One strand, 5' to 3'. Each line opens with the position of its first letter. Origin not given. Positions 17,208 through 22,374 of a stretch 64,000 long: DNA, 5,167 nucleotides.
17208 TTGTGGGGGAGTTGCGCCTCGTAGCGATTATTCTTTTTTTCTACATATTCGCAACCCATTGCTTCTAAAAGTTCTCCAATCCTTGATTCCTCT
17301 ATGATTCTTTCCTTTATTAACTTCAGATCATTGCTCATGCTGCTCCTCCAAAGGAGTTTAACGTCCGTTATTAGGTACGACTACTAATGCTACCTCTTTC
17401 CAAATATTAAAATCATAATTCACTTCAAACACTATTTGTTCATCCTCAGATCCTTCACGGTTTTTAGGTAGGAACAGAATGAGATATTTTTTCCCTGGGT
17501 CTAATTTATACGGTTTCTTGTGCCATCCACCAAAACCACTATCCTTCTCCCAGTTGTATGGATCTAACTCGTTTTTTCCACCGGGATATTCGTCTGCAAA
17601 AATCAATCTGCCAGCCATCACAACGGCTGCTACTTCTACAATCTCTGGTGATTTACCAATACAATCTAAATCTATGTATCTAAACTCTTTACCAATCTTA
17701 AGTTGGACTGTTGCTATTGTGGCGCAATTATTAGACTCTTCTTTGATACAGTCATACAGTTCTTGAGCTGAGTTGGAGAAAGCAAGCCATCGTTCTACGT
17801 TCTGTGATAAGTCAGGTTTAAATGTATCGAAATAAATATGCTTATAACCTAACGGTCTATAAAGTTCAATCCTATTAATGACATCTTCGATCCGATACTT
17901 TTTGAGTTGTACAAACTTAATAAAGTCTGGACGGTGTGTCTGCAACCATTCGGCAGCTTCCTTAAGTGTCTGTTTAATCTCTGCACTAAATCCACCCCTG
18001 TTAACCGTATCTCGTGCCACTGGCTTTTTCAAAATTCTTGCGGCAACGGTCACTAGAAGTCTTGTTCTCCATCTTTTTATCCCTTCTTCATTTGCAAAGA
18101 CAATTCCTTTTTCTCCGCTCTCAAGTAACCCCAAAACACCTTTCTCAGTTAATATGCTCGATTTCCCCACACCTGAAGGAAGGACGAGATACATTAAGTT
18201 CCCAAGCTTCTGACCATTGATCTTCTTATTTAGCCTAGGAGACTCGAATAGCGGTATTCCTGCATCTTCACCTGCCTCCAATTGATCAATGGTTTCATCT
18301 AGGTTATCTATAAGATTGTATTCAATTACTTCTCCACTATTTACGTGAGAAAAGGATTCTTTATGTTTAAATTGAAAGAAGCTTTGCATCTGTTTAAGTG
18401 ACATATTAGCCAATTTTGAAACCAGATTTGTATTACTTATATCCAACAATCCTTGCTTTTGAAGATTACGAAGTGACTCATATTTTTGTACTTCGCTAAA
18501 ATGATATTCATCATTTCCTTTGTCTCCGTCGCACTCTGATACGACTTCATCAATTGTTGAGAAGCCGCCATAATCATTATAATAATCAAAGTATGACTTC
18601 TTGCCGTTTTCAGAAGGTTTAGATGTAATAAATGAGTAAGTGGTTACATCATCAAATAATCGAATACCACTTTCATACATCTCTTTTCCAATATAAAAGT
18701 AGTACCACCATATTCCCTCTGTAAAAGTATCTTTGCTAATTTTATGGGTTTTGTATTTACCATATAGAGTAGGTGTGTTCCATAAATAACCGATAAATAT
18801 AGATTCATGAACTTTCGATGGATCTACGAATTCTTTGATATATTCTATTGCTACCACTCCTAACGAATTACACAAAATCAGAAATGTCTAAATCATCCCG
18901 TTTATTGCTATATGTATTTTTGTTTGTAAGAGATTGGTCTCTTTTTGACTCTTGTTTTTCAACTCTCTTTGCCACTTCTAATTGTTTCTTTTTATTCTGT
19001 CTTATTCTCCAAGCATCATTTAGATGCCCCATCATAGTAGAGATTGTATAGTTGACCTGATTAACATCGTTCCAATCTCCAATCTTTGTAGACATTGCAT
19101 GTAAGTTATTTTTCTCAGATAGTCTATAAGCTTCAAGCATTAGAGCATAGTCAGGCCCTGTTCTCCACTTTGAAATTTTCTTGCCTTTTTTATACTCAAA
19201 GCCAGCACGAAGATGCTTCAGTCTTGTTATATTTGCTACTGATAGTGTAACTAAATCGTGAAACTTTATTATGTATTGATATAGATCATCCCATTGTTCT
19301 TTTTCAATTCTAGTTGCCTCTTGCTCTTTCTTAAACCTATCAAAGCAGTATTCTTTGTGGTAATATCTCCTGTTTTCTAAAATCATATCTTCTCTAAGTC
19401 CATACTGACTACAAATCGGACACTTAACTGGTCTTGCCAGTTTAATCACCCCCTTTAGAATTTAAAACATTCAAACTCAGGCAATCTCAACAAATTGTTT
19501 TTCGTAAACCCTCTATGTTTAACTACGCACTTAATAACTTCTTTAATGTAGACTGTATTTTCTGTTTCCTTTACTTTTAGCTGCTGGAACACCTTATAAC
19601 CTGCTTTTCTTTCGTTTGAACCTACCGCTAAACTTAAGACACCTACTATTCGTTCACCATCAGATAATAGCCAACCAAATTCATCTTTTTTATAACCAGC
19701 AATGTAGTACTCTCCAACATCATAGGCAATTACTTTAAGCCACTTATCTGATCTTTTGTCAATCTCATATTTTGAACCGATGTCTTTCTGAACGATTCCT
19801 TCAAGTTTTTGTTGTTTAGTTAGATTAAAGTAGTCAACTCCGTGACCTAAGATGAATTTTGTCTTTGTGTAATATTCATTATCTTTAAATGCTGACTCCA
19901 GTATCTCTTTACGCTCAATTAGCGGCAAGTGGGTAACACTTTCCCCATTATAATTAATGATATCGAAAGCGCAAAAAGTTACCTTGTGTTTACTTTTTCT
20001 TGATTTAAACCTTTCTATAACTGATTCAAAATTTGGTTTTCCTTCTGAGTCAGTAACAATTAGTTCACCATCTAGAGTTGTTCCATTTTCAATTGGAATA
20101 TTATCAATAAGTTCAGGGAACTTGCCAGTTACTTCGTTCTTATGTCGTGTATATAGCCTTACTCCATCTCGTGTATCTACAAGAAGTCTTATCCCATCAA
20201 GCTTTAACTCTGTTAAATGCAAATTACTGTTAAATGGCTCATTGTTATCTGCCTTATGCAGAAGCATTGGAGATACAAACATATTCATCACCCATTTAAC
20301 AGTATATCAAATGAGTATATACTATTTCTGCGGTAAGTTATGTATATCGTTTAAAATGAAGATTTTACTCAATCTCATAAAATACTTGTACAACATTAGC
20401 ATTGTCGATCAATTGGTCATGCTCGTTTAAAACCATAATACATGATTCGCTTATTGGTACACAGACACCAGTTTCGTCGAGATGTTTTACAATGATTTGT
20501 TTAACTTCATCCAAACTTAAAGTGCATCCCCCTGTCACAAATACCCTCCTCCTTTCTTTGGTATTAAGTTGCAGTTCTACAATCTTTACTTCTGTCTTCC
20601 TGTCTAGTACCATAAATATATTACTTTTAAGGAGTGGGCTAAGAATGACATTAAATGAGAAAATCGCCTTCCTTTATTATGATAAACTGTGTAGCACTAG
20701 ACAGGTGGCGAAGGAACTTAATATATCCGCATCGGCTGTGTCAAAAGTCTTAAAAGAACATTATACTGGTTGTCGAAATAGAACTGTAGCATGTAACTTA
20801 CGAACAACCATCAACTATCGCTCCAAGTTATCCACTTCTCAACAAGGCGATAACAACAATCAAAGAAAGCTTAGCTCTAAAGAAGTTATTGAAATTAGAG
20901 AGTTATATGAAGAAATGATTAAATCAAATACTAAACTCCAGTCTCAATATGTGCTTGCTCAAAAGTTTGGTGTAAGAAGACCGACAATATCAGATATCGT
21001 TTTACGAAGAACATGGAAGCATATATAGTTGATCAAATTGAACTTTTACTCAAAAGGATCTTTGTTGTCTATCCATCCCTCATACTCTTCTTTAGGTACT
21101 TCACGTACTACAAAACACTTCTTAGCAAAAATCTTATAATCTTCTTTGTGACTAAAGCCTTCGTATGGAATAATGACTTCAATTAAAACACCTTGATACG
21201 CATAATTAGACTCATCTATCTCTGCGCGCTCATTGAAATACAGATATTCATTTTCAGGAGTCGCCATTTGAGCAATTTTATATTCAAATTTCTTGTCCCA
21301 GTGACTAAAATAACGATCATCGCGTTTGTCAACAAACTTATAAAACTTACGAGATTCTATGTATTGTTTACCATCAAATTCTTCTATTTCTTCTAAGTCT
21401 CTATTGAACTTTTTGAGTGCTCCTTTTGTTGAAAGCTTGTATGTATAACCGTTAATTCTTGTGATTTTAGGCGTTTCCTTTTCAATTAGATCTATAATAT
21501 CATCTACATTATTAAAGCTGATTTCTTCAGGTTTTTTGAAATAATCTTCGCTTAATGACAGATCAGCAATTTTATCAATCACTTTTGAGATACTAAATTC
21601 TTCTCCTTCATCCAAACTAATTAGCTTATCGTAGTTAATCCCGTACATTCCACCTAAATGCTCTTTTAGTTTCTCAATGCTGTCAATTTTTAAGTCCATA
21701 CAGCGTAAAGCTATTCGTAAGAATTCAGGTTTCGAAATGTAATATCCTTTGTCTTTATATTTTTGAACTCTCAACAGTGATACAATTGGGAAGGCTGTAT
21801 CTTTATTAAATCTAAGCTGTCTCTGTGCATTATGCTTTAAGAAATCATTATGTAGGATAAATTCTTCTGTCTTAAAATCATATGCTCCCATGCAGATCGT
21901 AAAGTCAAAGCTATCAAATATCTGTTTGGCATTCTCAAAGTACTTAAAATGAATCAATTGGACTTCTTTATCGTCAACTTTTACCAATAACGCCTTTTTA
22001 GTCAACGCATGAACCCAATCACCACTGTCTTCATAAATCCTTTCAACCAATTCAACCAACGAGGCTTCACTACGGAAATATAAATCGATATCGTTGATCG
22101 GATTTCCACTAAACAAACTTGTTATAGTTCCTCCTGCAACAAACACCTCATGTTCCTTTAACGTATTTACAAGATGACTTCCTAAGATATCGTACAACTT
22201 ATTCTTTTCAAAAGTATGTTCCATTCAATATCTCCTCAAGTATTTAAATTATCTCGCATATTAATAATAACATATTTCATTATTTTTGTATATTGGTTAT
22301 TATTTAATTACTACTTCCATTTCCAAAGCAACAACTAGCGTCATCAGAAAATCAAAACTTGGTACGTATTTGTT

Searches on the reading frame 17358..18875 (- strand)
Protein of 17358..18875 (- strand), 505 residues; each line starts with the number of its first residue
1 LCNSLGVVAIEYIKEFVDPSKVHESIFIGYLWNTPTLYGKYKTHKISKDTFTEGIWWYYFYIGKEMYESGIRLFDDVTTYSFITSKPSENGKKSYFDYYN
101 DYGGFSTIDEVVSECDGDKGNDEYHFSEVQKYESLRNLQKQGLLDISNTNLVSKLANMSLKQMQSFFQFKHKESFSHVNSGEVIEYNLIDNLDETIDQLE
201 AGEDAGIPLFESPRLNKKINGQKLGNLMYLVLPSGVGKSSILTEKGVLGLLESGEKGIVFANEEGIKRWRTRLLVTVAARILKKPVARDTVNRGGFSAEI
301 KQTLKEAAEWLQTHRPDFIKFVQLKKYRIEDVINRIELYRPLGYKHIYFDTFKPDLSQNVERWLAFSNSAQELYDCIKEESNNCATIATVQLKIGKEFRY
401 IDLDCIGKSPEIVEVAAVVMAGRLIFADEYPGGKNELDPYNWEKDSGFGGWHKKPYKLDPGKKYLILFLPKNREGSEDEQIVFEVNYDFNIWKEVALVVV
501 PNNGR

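Call 13: search_protein_families(library=pfam, proteins=[window:17358-18875:-], max_evalue=0.001)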
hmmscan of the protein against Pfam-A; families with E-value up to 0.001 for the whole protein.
window:17358-18875:- (505 aa): 0 families

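Call 14: search_protein_families(library=phrogs, proteins=[window:17358-18875:-], max_evalue=0.001)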
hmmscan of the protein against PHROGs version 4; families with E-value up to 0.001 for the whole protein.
window:17358-18875:- (505 aa): 2 families
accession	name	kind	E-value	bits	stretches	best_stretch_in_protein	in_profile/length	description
phrog_19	-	DNA, RNA and nucleotide metabolism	3e-28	100.1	1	24-496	164-582/621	DnaB-like replicative helicase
phrog_239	-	DNA, RNA and nucleotide metabolism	1.3e-06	28.7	1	190-352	325-477/801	DNA primase/helicase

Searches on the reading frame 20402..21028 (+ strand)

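Call 73: search_protein_families(library=pfam, proteins=[window:20402-21028:+], max_evalue=0.01)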
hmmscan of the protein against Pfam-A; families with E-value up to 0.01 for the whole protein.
window:20402-21028:+ (208 aa): 7 families
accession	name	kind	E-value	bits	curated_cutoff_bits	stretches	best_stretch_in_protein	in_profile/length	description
PF13936.12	HTH_38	-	6.4e-06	26.2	27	1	81-119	4-43/44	Helix-turn-helix domain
PF04218.19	CENP-B_N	-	7.5e-06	25.9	21.2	0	82-119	7-45/53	CENP-B N-terminal DNA-binding domain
PF04967.18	HTH_10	-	0.00011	22.4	23.1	0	93-118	20-45/53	HTH DNA binding domain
PF12802.13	MarR_2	-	0.00029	21.4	27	0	90-119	13-43/61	MarR family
PF01381.28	HTH_3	-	0.00037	20.9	23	0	181-200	11-30/55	Helix-turn-helix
PF01325.25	Fe_dep_repress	-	0.00092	19.8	26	0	96-119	22-45/60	Iron dependent repressor, N-terminal DNA binding domain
PF13384.12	HTH_23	-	0.0037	17.5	24.6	0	98-119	19-40/50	Homeodomain-like domain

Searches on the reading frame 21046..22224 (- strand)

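Call 13: search_protein_families(library=pfam, proteins=[window:21046-22224:-], max_evalue=0.001)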
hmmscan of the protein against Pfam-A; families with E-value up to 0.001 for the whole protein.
window:21046-22224:- (392 aa): 0 families

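Call 14: search_protein_families(library=phrogs, proteins=[window:21046-22224:-], max_evalue=0.001)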
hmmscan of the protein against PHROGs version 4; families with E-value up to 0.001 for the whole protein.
window:21046-22224:- (392 aa): 7 families
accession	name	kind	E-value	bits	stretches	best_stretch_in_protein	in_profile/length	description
phrog_18122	-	unknown function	3.3e-103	346.9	1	1-372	1-363/365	-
phrog_27100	-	unknown function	1.3e-55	190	1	13-311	15-317/386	-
phrog_16176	-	unknown function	2.3e-50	172.8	2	75-221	169-314/477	-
phrog_4400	-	unknown function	9.1e-29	101.7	1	20-202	20-219/248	-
phrog_37109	-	unknown function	3.3e-20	73.4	1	112-220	1-107/269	-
phrog_25514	-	unknown function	7.1e-09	36.8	1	6-56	13-63/184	-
phrog_1614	-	DNA, RNA and nucleotide metabolism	1.1e-08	36.1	1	25-120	35-152/268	nucleotidyltransferase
